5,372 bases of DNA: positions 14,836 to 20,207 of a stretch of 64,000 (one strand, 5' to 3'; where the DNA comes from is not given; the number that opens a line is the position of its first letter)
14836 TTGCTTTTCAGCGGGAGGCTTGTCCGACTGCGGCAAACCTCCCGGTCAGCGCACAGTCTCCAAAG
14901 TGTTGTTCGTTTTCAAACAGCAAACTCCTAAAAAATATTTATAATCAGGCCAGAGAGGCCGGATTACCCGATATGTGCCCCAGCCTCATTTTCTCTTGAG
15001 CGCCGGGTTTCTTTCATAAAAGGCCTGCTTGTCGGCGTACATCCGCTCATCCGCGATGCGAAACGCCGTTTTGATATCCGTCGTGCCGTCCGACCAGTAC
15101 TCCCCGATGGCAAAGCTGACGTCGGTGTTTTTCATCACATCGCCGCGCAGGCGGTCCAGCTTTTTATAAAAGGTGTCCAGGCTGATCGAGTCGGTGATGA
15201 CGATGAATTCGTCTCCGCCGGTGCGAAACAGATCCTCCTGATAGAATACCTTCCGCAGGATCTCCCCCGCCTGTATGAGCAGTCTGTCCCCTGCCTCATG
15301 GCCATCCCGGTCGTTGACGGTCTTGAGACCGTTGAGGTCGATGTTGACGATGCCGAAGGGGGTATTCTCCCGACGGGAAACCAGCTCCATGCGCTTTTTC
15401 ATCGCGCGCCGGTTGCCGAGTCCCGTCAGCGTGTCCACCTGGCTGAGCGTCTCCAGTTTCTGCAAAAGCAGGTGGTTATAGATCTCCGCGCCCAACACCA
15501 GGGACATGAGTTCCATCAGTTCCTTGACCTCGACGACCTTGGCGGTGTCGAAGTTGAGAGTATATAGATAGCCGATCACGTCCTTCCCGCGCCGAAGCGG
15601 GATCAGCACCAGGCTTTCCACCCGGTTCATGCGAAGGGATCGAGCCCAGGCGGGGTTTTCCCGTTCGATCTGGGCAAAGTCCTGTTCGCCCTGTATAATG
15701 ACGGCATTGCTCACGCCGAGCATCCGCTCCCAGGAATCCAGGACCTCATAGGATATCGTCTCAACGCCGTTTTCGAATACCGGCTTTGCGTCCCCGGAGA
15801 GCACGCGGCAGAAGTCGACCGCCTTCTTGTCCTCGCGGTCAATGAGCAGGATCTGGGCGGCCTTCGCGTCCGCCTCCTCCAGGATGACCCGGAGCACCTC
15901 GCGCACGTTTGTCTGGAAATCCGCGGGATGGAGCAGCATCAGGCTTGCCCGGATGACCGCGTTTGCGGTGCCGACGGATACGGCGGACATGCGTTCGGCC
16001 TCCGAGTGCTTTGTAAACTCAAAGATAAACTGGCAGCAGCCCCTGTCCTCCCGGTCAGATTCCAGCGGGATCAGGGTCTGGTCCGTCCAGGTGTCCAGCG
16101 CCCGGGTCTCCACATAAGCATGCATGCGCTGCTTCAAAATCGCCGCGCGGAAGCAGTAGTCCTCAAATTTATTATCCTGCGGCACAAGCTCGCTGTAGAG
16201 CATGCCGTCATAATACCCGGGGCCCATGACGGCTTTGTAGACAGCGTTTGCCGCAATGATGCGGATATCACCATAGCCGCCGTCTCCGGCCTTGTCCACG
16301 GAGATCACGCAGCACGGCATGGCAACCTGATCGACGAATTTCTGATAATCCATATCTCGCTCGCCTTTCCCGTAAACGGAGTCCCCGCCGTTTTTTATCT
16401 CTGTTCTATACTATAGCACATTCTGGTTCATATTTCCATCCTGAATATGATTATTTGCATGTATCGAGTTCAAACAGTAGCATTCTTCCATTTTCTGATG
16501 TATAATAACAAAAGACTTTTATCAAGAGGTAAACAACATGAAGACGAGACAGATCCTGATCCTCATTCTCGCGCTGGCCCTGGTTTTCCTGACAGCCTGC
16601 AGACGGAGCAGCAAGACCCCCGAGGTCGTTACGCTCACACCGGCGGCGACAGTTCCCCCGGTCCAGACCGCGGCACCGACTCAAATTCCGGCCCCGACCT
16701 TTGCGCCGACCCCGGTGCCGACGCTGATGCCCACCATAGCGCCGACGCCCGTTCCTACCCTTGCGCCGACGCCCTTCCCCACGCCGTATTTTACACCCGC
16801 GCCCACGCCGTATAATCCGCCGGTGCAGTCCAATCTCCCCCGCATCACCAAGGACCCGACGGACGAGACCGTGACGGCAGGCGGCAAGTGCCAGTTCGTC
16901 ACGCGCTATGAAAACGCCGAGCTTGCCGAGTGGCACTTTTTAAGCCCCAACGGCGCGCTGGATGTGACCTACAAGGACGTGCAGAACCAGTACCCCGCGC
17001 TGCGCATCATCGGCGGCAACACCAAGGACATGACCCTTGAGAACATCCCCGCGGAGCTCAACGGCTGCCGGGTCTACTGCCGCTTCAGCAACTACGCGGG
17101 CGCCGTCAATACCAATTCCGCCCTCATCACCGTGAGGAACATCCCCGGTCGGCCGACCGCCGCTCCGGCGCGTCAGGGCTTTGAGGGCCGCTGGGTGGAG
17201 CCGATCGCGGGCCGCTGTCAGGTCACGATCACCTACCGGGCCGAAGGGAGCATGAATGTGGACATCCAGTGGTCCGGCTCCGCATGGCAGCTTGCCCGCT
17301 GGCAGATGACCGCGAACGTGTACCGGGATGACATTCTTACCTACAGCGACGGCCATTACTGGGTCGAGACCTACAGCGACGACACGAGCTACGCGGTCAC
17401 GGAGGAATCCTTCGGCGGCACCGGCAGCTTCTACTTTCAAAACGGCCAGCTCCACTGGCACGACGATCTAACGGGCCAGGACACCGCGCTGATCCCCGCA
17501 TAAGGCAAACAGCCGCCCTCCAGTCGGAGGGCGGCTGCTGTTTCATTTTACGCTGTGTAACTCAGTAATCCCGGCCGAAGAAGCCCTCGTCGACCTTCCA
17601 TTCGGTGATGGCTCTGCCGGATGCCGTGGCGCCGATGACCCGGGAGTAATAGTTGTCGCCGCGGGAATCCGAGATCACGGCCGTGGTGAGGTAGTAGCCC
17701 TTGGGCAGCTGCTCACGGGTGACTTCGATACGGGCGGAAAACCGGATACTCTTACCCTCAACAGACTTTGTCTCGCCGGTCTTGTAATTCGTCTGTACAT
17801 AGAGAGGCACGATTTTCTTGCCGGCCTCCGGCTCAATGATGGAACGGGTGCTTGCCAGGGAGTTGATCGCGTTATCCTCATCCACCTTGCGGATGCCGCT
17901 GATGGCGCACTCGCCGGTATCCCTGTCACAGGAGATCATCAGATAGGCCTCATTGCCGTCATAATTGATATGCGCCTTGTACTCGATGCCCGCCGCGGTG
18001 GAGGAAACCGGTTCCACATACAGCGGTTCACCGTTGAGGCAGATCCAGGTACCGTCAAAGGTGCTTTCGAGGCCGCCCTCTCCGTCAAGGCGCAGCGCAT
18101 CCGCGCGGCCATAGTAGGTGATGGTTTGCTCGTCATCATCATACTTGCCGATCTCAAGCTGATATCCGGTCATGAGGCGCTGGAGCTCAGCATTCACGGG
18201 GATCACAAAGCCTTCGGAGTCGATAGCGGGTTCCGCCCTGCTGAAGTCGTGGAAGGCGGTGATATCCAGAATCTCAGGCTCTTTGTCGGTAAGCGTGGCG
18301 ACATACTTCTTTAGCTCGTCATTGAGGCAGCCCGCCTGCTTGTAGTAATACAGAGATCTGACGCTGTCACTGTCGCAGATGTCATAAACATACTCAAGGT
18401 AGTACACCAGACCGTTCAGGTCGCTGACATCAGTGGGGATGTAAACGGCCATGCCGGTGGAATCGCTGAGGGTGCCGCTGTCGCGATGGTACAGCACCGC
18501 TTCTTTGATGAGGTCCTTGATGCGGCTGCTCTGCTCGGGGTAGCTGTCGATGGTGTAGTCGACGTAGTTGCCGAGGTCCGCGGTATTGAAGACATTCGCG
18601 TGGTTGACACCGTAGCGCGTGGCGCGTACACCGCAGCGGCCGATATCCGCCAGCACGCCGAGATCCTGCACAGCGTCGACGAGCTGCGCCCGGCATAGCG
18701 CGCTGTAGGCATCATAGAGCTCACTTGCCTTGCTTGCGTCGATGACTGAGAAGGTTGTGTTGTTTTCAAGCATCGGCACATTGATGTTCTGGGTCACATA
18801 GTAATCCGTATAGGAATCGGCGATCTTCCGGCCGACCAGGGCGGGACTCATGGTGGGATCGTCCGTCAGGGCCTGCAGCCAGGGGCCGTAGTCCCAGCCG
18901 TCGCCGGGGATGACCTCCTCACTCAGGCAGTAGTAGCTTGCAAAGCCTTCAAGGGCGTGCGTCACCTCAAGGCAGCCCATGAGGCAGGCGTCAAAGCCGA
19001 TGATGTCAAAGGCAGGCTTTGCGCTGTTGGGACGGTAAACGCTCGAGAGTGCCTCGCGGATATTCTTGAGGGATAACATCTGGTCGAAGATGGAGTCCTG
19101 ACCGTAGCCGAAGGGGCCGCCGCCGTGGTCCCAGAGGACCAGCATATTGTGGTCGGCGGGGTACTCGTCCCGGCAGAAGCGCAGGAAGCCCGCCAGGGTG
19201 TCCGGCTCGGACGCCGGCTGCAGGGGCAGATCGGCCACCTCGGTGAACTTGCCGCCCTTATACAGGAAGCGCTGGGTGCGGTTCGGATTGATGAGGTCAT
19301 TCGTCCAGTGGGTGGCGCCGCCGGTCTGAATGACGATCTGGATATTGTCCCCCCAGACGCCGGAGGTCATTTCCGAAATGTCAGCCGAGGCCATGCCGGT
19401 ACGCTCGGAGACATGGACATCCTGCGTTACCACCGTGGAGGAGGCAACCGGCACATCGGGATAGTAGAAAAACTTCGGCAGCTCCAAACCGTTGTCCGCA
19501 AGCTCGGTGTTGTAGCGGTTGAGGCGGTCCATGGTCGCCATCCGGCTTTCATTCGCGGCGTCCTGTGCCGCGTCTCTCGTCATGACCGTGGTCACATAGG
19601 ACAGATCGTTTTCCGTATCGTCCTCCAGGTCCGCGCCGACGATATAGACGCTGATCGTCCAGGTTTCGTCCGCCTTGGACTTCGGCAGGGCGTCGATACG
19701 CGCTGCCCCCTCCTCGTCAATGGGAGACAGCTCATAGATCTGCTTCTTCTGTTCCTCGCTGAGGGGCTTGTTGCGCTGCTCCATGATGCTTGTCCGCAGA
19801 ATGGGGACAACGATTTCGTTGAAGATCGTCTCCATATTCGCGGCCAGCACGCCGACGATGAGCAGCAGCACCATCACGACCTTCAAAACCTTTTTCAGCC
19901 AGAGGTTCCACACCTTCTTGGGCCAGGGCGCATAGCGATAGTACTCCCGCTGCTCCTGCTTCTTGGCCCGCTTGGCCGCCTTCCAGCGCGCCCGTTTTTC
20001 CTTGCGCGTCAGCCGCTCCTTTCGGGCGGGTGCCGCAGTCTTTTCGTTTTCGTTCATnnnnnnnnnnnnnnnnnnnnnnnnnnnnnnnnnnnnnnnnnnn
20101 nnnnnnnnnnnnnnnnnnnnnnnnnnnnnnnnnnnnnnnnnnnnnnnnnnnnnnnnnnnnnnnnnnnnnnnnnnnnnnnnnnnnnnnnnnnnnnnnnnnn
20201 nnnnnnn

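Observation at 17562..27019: Candidate novel system: NRPS(A-T-C) - MATE exporter - sigma-less partner switch (STAS, kinase, Cache-HAMP-PP2C) - membrane-anchored C11 peptidase in one tightly packed unit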

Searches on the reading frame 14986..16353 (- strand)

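Call 66: search_protein_families(library=pfam, proteins=[window:14986-16353:-], max_evalue=0.01)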
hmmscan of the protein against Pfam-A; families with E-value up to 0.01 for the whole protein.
window:14986-16353:- (455 aa): 1 family
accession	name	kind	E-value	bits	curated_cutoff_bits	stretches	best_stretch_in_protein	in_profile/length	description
PF00990.26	GGDEF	-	2.5e-23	83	23.8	1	305-444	2-157/161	Diguanylate cyclase, GGDEF domain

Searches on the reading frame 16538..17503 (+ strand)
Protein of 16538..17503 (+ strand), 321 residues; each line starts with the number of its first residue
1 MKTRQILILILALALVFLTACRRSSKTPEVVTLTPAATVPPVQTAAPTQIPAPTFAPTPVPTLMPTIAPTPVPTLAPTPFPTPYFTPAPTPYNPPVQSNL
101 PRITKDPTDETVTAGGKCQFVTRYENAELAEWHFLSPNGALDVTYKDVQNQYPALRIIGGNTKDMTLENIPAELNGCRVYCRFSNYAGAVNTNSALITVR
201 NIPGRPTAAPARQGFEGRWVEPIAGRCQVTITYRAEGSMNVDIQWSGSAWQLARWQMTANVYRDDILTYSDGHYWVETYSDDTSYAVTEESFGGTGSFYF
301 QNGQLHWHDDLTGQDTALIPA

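Call 66: search_protein_families(library=pfam, proteins=[window:16538-17503:+], max_evalue=0.01)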
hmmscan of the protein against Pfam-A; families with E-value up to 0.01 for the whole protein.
window:16538-17503:+ (321 aa): 0 families

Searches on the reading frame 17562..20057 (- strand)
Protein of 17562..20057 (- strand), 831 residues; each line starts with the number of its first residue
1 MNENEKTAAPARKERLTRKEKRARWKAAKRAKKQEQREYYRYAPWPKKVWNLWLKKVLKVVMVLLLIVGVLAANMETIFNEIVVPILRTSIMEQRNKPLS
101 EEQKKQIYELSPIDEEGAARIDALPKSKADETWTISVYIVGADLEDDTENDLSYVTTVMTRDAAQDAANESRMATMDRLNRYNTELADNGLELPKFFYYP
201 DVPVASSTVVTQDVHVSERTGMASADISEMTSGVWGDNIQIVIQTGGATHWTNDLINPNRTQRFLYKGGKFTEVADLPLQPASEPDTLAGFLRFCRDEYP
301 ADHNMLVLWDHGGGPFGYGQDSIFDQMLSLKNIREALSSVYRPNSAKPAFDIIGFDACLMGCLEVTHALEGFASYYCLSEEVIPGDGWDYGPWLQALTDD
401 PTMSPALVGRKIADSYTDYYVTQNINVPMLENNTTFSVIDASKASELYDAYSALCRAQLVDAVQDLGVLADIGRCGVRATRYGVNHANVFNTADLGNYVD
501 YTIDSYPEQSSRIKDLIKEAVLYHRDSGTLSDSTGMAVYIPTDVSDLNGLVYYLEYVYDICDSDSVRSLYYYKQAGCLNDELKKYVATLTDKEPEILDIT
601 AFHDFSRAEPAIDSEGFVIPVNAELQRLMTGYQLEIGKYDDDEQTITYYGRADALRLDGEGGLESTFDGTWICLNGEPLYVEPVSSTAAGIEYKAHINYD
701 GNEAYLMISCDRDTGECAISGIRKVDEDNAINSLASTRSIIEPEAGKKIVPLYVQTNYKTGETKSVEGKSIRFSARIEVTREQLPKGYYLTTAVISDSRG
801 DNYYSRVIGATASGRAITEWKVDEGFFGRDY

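Call 3: search_protein_families(library=pfam, proteins=[window:17562-20057:-], max_evalue=0.01)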
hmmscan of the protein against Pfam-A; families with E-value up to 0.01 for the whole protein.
window:17562-20057:- (831 aa): 1 family
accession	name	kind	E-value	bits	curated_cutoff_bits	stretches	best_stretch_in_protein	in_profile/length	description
PF03415.19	Peptidase_C11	-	1.8e-38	133.5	25.8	1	222-503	12-281/359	Clostripain family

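Call 4: search_protein_families(library=ncbifam, proteins=[window:17562-20057:-], max_evalue=0.01)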
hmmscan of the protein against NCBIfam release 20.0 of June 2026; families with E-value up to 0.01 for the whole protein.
window:17562-20057:- (831 aa): 1 family
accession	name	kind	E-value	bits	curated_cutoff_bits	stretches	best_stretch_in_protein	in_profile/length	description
TIGR02806.2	clostrip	equivalog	5.7e-06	25.4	550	1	283-368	94-187/472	clostripain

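Call 9: find_encoding_contigs(protein=window:17562-20057:-, flank=10000, max_places=10)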
Protein window:17562-20057:- (831 aa): 11 contigs read that carry it; 6 places shown.
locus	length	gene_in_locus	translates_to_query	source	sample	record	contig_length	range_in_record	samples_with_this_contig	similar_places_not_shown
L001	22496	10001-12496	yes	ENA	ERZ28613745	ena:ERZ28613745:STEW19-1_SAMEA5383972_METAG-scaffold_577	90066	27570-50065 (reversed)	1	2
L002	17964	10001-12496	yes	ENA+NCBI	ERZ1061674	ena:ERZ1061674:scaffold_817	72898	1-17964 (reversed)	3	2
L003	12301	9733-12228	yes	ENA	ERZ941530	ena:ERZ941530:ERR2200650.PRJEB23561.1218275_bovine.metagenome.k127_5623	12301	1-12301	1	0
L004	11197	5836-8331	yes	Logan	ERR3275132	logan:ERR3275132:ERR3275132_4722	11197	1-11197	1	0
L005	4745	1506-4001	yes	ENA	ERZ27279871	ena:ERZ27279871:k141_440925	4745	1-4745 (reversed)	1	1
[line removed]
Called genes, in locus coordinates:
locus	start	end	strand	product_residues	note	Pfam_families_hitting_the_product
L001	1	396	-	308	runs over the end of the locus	PF02653:BPD_transp_2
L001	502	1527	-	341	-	PF04392:ABC_sub_bind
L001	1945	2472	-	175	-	PF00857:Isochorismatase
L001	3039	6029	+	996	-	PF00501:AMP-binding, PF00550:PP-binding (faint), PF00668:Condensation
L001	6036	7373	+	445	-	PF01554:MatE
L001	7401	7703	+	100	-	PF01740:STAS, PF13466:STAS_2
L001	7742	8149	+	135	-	PF13581:HATPase_c_2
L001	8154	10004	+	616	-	PF07228:SpoIIE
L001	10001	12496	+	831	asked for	PF03415:Peptidase_C11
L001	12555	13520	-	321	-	-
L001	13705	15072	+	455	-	PF00990:GGDEF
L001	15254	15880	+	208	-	PF13527:Acetyltransf_9, PF00583:Acetyltransf_1, PF13508:Acetyltransf_7 (weak)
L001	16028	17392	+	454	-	PF02016:Peptidase_S66, PF17676:Peptidase_S66C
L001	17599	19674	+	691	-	PF22019:GlgB_N (weak), PF02922:CBM_48, PF00128:Alpha-amylase (weak), PF02806:Alpha-amylase_C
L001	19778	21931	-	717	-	PF13487:HD_5, PF01966:HD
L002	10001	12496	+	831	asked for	PF03415:Peptidase_C11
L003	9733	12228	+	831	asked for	PF03415:Peptidase_C11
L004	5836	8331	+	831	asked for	PF03415:Peptidase_C11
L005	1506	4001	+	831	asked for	PF03415:Peptidase_C11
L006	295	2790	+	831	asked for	PF03415:Peptidase_C11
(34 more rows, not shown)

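Call 10: find_homologous_proteins(query=window:17562-20057:-)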
Query window:17562-20057:- (831 aa): 1196 proteins with E <= 0.001 among 8000 candidates; the best 120 are listed.
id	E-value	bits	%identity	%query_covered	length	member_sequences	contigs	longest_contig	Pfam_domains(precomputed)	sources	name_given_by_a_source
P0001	0.0e+0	1910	100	100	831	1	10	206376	PF03415.20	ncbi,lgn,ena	-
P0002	0.0e+0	1908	100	100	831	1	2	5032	PF03415.20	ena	-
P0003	0.0e+0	1904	100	100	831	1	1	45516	PF03415.20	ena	-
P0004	0.0e+0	1903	100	100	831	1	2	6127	PF03415.20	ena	-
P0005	0.0e+0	1902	99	100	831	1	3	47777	PF03415.20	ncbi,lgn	-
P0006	0.0e+0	1901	99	100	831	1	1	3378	PF03415.20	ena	-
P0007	0.0e+0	1900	99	100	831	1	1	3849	PF03415.20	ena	-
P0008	0.0e+0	1900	99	100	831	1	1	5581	PF03415.20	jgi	-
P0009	0.0e+0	1897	99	100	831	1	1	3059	PF03415.20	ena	-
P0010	0.0e+0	1897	99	100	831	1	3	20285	PF03415.20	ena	-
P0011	0.0e+0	1896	99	100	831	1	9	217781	PF03415.20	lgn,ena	-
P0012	0.0e+0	1896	99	100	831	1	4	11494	PF03415.20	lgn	-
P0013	0.0e+0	1896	99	100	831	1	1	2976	PF03415.20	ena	-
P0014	0.0e+0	1893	99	100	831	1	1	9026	PF03415.20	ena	-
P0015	0.0e+0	1893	99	100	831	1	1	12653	PF03415.20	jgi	-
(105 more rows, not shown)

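Call 13: find_related_loci(query=A1, collection=genome_contigs, flank=10000)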
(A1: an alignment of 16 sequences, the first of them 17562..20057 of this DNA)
Query A1 (831 aa) in genome_contigs; peptide patterns used: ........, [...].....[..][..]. (x = any residue, [..] = any of these).
130 stretches matched a pattern; 100 encode a relative of the query (tblastn E <= 1e-3); the best 80 are kept; 80 distinct loci.
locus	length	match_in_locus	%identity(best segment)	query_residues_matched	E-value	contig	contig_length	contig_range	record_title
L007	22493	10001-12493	98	1-831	0e+0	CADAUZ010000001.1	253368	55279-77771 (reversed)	MAG: Ruminococcaceae bacterium isolate RUG13650 genome assembly, contig: RUG13650_asm_1, whole genome shotgun sequence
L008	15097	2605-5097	92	1-831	0e+0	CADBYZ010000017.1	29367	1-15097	MAG: Ruminococcaceae bacterium isolate RUG14429 genome assembly, contig: RUG14429_asm_17, whole genome shotgun sequence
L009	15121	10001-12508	70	1-831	0e+0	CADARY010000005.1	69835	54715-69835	MAG: Ruminococcaceae bacterium isolate RUG13571 genome assembly, contig: RUG13571_asm_5, whole genome shotgun sequence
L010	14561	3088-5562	71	7-831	0e+0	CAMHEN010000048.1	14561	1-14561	MAG: uncultured Clostridia bacterium isolate SRR11784279_bin.39_metaWRAP_v1.3_MAG genome assembly, contig: ERZ12202740.6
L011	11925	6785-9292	70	1-831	0e+0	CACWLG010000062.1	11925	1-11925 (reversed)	MAG: Ruminococcaceae bacterium isolate RUG10684 genome assembly, contig: RUG10684_asm_62, whole genome shotgun sequence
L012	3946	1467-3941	69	1-820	0e+0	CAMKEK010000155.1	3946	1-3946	MAG: uncultured Clostridia bacterium isolate SRR12081294_bin.13_metaWRAP_v1.3_MAG genome assembly, contig: ERZ12289768.3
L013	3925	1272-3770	67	5-831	0e+0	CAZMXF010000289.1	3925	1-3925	MAG TPA_asm: uncultured Oscillospiraceae bacterium isolate SRP278969_co1_70 genome assembly, contig: NODE_38470_length_3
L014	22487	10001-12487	60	5-831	0e+0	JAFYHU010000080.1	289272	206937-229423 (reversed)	MAG: Oscillospiraceae bacterium isolate RGIG7103 Water_buffalos_Abomasum-1__c652859, whole genome shotgun sequence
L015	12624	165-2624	59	11-831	0e+0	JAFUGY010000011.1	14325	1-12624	MAG: Oscillospiraceae bacterium isolate RGIG4485 Roe_deer_Omasum.Co__c99099, whole genome shotgun sequence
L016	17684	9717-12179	59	14-831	0e+0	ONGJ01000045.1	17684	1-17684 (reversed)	uncultured Clostridiales bacterium isolate RUG282 genome assembly, contig: scaffold_2002, whole genome shotgun sequence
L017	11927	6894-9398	57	3-831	0e+0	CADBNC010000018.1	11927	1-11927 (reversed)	MAG: Ruminococcaceae bacterium isolate RUG14113 genome assembly, contig: RUG14113_asm_18, whole genome shotgun sequence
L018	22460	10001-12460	57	11-831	0e+0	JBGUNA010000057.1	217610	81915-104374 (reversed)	MAG: Candidatus Limivicinus sp. isolate ruminal_MAG_220 ruminal_MAG_220_contig_0057, whole genome shotgun sequence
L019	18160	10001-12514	60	3-831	0e+0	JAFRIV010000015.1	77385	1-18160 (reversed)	MAG: Oscillospiraceae bacterium isolate RGIG2509 Goat_Jejunum-3__c137769, whole genome shotgun sequence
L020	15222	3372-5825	56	12-831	0e+0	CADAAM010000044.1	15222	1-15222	MAG: Ruminococcaceae bacterium isolate RUG13116 genome assembly, contig: RUG13116_asm_44, whole genome shotgun sequence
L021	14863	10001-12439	56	16-828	0e+0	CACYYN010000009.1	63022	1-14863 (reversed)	MAG: Ruminococcaceae bacterium isolate RUG12393 genome assembly, contig: RUG12393_asm_9, whole genome shotgun sequence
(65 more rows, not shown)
